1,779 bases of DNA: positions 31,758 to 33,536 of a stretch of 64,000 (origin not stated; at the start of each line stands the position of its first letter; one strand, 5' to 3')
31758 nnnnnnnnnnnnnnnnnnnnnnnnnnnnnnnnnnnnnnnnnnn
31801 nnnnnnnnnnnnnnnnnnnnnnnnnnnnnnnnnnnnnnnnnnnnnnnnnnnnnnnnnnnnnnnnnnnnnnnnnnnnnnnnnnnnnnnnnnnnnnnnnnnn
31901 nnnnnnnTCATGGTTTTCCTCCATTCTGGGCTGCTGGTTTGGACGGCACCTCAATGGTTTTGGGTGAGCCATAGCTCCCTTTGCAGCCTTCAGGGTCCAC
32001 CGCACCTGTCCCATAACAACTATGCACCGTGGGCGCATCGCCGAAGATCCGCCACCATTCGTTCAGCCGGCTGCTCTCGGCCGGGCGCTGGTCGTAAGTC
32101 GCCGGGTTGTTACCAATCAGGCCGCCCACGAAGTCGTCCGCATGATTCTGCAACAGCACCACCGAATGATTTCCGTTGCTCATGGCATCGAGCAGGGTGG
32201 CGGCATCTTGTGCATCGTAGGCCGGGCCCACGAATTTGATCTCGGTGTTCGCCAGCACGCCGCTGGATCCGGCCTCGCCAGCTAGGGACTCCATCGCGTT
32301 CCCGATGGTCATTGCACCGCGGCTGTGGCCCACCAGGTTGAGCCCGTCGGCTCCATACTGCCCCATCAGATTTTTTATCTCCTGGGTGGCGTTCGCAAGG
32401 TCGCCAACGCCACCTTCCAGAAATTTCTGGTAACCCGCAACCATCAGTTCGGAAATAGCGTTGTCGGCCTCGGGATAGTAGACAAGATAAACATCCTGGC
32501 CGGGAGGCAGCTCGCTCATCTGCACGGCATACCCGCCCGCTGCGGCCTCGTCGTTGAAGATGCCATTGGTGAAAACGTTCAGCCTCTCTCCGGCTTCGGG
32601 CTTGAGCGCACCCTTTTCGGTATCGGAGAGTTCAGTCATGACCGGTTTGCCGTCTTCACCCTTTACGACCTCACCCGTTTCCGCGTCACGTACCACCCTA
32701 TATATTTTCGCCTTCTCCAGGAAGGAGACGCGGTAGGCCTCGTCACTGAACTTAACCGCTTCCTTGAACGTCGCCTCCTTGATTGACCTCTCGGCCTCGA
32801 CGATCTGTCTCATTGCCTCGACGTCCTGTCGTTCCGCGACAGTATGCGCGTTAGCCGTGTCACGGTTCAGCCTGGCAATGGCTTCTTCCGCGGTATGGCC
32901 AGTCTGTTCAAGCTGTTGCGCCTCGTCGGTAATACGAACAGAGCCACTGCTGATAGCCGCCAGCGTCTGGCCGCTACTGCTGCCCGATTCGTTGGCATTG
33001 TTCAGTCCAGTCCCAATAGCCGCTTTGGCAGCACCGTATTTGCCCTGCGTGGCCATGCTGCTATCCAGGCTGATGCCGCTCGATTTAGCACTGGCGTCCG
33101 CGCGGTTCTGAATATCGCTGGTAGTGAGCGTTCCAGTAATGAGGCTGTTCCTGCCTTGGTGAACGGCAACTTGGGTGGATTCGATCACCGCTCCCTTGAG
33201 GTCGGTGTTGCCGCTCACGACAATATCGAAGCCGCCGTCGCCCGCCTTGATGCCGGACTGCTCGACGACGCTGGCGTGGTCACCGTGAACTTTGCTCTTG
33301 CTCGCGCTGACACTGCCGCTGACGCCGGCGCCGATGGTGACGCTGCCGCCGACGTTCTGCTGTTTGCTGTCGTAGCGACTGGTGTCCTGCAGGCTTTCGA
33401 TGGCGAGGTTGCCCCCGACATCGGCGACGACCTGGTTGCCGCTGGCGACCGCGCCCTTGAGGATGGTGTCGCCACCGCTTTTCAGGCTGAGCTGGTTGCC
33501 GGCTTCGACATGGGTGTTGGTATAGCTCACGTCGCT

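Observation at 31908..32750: Lipase-fold toxin tip on a short, VENN-less CdiA-like protein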

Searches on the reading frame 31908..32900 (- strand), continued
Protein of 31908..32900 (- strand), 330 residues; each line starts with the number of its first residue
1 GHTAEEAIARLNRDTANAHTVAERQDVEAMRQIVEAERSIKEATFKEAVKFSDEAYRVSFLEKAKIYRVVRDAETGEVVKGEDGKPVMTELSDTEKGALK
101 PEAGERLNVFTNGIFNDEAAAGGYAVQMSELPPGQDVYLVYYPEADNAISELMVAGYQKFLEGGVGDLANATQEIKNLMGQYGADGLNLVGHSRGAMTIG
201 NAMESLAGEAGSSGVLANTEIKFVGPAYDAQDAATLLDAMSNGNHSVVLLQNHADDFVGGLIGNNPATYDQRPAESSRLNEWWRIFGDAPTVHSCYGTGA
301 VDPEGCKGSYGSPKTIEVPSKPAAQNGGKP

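Call 74: find_homologous_proteins(query=A1, max_evalue=0.001)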
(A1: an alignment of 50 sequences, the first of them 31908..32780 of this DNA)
Query A1 (50 sequences) (290 aa, profile of the alignment): 211 proteins with E <= 0.001 among 8000 candidates; the best 120 are listed.
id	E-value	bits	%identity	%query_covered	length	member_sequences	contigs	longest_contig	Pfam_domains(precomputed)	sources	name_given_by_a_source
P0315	1.8e-163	562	48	94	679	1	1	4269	PF13332.13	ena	-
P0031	2.3e-162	558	46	94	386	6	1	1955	-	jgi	-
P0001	2.4e-162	558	100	100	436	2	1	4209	-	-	-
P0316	5.0e-162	557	75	99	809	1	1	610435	PF13332.13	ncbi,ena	-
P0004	9.1e-162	556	72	100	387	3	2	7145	-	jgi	jgi:filamentous hemagglutinin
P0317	6.1e-157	540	56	97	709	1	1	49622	PF13332.13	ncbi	-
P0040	7.8e-157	540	43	97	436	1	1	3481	-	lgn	-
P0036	1.1e-155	536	47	88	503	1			-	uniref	uniref:hypothetical protein n=1 Tax=Sedimenticola hydrogenitrophicus TaxID=2967975 RepID=UPI002FF7CF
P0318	3.3e-154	531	46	92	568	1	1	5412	PF13332.13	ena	-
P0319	7.3e-154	530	51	96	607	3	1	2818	PF13332.13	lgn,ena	-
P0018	1.8e-153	529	53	97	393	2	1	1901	-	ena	-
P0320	9.9e-151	520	54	98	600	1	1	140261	PF13332.13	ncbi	-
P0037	1.6e-150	519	48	91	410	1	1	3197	-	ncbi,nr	ncbi:MAG: adhesin, partial [Proteobacteria bacterium]|nr:adhesin [Pseudomonadota bacterium]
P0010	2.1e-149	516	55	93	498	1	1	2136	-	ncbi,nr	ncbi:MAG: hemagglutinin repeat-containing protein, partial [Methylophilaceae bacterium]|nr:hemagglut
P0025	4.4e-149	515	47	96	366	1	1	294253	-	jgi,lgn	-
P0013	2.4e-139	482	55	96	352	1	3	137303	-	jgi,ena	-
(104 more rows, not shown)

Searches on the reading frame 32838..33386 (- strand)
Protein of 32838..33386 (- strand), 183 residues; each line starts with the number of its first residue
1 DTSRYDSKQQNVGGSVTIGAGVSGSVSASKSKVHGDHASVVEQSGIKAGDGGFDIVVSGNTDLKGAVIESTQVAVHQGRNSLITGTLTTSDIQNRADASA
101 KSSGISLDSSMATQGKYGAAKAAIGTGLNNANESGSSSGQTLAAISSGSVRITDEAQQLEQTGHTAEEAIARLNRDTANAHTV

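Call 65: search_protein_representatives(protein=window:32838-33386:-)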
Query: 183 residues. Proteins with E-value up to 0.001 (for the whole library): 2361; up to 1e-10: 1499; up to 1e-30: 82. The best 150 are listed.
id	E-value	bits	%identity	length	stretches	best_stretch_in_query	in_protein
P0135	1.3e-63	230.1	69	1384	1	1-182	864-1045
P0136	2.6e-60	219.4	58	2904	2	1-181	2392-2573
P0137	2.2e-57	209.9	66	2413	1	1-182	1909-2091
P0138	1.0e-54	201.2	61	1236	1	1-183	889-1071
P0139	6.7e-54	198.6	54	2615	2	1-182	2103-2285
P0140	9.8e-54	198.0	66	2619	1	1-182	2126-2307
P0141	2.1e-52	193.7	67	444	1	18-182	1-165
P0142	8.3e-52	191.8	59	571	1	1-182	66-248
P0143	8.4e-52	191.8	55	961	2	1-182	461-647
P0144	1.1e-50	188.2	60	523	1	1-182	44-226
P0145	5.9e-50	185.8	62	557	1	2-182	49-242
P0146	1.1e-49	184.9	52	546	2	6-182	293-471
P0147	1.7e-49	184.3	62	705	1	1-182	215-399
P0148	1.5e-47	178.0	49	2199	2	1-181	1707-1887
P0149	1.8e-47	177.7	52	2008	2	1-182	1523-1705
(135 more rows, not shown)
